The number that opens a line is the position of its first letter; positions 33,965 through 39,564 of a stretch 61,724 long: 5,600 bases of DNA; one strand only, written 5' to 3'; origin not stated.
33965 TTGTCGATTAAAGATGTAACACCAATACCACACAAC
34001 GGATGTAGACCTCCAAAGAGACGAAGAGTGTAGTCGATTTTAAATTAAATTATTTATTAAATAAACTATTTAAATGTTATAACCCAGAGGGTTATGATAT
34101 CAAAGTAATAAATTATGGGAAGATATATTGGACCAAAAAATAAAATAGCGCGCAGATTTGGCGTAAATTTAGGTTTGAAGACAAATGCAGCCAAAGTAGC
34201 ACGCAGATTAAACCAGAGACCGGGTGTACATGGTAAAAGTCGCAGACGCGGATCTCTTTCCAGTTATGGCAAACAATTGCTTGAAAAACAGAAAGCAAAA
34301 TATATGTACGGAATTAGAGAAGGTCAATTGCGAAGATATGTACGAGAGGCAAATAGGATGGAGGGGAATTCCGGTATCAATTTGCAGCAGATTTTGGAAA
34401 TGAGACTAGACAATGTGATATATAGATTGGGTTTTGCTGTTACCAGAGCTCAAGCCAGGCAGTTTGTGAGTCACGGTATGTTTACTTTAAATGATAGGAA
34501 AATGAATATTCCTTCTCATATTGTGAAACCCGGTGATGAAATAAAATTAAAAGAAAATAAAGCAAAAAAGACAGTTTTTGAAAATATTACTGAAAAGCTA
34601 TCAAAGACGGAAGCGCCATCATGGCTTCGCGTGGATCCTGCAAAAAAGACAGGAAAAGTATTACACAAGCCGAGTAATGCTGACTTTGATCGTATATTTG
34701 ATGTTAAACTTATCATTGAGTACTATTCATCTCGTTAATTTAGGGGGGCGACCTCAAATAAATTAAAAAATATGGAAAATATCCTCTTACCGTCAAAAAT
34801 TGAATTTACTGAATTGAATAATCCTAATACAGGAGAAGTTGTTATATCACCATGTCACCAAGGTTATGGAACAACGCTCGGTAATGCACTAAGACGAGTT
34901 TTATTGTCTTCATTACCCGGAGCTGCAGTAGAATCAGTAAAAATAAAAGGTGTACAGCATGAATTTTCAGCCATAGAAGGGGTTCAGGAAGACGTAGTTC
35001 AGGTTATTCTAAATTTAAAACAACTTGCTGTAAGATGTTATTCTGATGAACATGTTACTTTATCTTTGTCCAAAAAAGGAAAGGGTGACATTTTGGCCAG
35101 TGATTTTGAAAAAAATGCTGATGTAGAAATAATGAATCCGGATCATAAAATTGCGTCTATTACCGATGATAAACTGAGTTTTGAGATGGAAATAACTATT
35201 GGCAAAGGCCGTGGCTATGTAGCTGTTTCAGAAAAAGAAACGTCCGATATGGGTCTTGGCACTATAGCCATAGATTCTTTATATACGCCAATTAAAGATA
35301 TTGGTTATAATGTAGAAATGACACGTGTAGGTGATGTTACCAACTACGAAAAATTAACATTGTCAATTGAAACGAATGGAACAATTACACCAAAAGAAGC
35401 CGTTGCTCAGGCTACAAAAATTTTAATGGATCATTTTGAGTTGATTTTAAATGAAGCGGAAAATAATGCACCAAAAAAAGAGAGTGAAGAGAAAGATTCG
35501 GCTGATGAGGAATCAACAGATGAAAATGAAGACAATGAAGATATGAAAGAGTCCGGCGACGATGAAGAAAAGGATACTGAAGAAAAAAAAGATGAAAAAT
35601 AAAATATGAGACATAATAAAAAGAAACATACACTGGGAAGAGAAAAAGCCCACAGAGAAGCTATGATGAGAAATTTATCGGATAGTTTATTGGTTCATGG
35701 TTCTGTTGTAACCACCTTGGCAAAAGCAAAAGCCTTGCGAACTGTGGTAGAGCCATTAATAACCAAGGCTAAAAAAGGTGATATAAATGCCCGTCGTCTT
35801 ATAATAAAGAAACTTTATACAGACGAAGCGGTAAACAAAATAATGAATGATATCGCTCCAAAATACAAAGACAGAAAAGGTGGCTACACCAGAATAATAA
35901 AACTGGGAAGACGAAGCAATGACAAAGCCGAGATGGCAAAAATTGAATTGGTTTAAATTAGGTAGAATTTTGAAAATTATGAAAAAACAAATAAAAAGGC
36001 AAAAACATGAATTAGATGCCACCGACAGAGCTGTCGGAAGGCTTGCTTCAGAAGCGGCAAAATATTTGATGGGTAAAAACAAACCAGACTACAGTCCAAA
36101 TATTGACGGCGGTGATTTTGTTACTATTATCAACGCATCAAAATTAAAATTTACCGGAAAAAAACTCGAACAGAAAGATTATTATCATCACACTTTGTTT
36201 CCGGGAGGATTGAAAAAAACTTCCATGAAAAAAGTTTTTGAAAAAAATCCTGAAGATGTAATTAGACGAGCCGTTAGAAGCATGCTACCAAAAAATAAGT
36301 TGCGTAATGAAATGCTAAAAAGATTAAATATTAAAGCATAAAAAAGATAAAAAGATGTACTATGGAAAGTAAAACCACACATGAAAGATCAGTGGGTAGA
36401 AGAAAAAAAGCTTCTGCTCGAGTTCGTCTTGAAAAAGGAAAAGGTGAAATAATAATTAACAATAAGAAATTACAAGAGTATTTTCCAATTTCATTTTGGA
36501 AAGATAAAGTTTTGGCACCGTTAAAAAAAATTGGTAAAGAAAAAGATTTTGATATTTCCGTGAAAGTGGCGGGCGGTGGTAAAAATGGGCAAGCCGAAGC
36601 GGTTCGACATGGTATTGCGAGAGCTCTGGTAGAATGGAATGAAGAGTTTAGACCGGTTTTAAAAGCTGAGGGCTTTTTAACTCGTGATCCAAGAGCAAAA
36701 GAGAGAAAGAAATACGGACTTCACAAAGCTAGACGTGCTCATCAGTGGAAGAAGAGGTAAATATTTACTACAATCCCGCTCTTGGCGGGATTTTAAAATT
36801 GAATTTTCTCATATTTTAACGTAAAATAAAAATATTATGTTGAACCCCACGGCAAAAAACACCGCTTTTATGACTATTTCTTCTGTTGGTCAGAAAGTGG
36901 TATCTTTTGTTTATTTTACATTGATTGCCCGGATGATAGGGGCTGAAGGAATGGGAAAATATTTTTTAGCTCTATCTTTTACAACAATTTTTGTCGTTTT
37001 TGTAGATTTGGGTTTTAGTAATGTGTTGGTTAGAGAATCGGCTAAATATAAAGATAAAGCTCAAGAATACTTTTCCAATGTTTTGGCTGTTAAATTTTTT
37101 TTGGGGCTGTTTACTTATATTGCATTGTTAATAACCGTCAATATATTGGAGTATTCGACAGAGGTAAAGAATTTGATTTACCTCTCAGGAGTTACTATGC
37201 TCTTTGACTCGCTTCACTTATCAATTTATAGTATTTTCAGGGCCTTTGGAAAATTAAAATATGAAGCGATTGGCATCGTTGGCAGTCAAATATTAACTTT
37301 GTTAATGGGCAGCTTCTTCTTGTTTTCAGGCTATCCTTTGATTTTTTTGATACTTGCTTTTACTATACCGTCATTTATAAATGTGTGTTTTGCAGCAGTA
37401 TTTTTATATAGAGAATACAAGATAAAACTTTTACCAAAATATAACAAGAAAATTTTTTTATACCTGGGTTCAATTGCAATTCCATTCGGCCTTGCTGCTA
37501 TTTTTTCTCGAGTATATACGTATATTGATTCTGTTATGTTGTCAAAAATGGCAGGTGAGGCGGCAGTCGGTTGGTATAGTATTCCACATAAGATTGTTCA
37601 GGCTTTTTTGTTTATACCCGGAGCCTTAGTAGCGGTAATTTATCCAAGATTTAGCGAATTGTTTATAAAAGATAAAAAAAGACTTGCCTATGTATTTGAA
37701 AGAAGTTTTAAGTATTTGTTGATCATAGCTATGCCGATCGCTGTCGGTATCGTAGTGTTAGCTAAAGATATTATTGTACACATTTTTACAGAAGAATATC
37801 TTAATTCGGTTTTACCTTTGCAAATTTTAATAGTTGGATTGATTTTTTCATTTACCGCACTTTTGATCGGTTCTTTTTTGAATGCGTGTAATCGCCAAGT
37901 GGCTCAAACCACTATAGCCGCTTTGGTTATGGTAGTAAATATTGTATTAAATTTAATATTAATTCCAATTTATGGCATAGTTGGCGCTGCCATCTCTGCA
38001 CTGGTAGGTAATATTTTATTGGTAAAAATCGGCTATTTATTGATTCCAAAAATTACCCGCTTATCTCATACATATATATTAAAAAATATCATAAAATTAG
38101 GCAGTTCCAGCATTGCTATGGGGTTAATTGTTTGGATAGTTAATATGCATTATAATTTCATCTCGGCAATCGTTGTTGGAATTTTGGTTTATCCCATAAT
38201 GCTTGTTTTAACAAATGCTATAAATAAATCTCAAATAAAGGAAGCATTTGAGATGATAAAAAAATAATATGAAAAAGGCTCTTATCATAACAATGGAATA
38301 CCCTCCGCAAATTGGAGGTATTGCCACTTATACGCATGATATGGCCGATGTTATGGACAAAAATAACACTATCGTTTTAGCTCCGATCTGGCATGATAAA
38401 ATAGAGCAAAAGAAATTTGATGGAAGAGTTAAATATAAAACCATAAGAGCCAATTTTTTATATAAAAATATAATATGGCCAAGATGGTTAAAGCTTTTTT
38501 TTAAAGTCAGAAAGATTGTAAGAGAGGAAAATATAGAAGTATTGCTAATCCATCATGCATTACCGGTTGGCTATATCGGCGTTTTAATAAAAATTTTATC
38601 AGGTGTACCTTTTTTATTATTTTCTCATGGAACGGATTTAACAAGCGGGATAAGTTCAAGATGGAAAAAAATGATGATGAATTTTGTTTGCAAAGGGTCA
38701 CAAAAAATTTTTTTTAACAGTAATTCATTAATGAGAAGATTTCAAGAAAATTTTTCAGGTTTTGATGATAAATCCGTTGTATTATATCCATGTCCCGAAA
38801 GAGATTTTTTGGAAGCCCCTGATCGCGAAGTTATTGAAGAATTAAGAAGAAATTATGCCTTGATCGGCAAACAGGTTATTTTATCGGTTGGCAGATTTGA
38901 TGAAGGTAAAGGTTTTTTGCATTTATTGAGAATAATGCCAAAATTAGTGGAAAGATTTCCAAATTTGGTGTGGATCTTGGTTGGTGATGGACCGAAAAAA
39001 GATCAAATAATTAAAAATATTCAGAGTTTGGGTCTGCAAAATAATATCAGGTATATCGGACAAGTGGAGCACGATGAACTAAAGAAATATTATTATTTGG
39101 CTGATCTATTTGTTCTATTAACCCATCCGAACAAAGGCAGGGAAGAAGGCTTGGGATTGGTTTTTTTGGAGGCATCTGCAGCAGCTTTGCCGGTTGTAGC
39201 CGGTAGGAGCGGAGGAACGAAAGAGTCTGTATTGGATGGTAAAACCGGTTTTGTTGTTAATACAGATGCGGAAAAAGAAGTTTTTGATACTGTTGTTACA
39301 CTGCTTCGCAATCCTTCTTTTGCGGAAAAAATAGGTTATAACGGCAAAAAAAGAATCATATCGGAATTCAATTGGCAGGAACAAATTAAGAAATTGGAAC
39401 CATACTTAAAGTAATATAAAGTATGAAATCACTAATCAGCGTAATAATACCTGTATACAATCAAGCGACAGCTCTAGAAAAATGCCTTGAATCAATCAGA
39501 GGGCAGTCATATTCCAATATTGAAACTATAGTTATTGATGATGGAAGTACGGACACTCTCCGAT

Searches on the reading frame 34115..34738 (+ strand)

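Call 65: search_protein_families(library=pfam, proteins=[window:34115-34738:+], max_evalue=0.00001)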
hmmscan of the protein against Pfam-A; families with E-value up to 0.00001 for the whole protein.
window:34115-34738:+ (207 aa): 2 families
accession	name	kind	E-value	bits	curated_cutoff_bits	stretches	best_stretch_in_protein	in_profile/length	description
PF00163.24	Ribosomal_S4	-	5.1e-23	82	23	1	3-95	1-95/95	Ribosomal protein S4/S9 N-terminal domain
PF01479.30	S4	-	4.8e-17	61.9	22.8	1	96-143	1-48/48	S4 domain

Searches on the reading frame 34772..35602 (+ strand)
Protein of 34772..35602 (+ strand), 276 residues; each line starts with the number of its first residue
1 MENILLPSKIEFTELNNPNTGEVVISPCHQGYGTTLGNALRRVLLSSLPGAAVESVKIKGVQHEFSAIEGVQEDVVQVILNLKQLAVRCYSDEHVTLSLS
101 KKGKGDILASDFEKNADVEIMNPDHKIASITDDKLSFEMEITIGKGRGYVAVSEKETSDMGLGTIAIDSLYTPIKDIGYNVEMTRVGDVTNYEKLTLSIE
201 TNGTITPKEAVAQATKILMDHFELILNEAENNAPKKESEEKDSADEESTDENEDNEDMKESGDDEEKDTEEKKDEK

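Call 65: search_protein_families(library=pfam, proteins=[window:34772-35602:+], max_evalue=0.00001)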
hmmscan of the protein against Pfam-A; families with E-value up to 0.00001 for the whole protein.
window:34772-35602:+ (276 aa): 2 families
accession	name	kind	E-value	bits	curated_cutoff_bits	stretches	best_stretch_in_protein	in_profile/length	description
PF01000.31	RNA_pol_A_bac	-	3.1e-32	111.7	33.9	1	56-172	1-119/119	RNA polymerase Rpb3/RpoA insert domain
PF01193.29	RNA_pol_L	-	3.9e-24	84.6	24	1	27-222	2-74/74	RNA polymerase Rpb3/Rpb11 dimerisation domain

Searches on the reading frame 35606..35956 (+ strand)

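Call 65: search_protein_families(library=pfam, proteins=[window:35606-35956:+], max_evalue=0.00001)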
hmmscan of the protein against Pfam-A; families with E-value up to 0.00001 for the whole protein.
window:35606-35956:+ (116 aa): 1 family
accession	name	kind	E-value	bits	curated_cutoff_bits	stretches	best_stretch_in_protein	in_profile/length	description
PF01196.24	Ribosomal_L17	-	3.4e-36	124.5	27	1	20-116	1-97/97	Ribosomal protein L17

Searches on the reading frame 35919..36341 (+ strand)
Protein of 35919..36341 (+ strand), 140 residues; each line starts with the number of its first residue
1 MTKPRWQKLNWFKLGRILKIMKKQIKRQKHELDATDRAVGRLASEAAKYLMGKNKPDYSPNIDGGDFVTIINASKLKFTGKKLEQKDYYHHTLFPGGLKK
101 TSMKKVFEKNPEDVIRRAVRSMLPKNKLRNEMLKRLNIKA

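Call 65: search_protein_families(library=pfam, proteins=[window:35919-36341:+], max_evalue=0.00001)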
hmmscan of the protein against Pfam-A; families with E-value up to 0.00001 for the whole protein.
window:35919-36341:+ (140 aa): 1 family
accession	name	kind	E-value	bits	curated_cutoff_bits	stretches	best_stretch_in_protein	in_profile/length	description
PF00572.24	Ribosomal_L13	-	2.8e-43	147.2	23.8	1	28-138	2-112/119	Ribosomal protein L13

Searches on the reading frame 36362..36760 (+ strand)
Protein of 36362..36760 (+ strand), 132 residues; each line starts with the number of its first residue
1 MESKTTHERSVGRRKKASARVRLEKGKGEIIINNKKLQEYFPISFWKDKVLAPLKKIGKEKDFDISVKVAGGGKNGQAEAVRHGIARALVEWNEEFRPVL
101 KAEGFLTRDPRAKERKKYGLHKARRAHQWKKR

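Call 65: search_protein_families(library=pfam, proteins=[window:36362-36760:+], max_evalue=0.00001)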
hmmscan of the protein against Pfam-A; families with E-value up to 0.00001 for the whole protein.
window:36362-36760:+ (132 aa): 1 family
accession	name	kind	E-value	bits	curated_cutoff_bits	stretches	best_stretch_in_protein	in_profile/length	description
PF00380.25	Ribosomal_S9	-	1.7e-48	164.5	22.5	1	12-132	1-121/121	Ribosomal protein S9/S16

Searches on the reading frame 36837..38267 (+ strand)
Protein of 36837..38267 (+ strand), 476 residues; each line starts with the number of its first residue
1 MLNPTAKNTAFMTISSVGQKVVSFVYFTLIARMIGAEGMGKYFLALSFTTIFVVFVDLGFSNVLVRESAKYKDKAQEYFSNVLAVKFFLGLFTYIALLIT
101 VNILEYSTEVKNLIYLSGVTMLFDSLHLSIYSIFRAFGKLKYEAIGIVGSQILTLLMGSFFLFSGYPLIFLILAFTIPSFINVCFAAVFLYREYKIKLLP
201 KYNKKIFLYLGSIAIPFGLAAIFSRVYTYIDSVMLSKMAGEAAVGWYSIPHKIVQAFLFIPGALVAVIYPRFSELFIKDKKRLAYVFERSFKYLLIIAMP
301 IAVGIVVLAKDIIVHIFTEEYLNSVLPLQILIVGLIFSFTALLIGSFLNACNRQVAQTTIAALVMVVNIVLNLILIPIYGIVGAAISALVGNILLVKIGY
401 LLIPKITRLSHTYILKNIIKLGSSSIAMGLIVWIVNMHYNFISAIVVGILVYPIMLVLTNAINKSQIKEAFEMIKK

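Call 65: search_protein_families(library=pfam, proteins=[window:36837-38267:+], max_evalue=0.00001)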
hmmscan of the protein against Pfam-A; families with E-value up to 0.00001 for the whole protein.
window:36837-38267:+ (476 aa): 4 families
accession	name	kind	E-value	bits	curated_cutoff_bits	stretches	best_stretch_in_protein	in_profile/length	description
PF01943.22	Polysacc_synt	-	5.3e-36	124.9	28.2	1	6-275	2-273/274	Polysaccharide biosynthesis protein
PF13440.11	Polysacc_synt_3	-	5.6e-21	75.5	23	1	30-325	2-292/293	Polysaccharide biosynthesis protein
PF03023.19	MurJ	-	7.9e-08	31.8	27.4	1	263-436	252-433/451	Lipid II flippase MurJ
PF01554.23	MatE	-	2.2e-06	27.9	24.9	1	216-374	1-161/161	MatE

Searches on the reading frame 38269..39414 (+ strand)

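Call 66: search_protein_families(library=pfam, proteins=[window:38269-39414:+], max_evalue=0.00001)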
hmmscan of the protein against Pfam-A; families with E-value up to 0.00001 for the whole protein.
window:38269-39414:+ (381 aa): 6 families
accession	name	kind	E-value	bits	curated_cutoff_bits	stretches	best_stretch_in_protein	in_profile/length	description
PF00534.26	Glycos_transf_1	-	9.7e-37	126.6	26.4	1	190-362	3-172/172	Glycosyl transferases group 1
PF13692.12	Glyco_trans_1_4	-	1.9e-29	103.2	27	1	202-348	2-142/142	Glycosyl transferases group 1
PF13439.12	Glyco_transf_4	-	4.3e-14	53.3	28.5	1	15-174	1-164/170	Glycosyltransferase Family 4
PF13477.12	Glyco_trans_4_2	-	1.2e-09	38.9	23.4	1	72-151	59-139/139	Glycosyl transferase 4-like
PF13524.12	Glyco_trans_1_2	-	8.8e-08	32.7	25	1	250-376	27-142/144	Glycosyl transferase-like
PF13579.12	Glyco_trans_4_4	-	3.8e-07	31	29.7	1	70-171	53-153/158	Glycosyl transferase 4-like domain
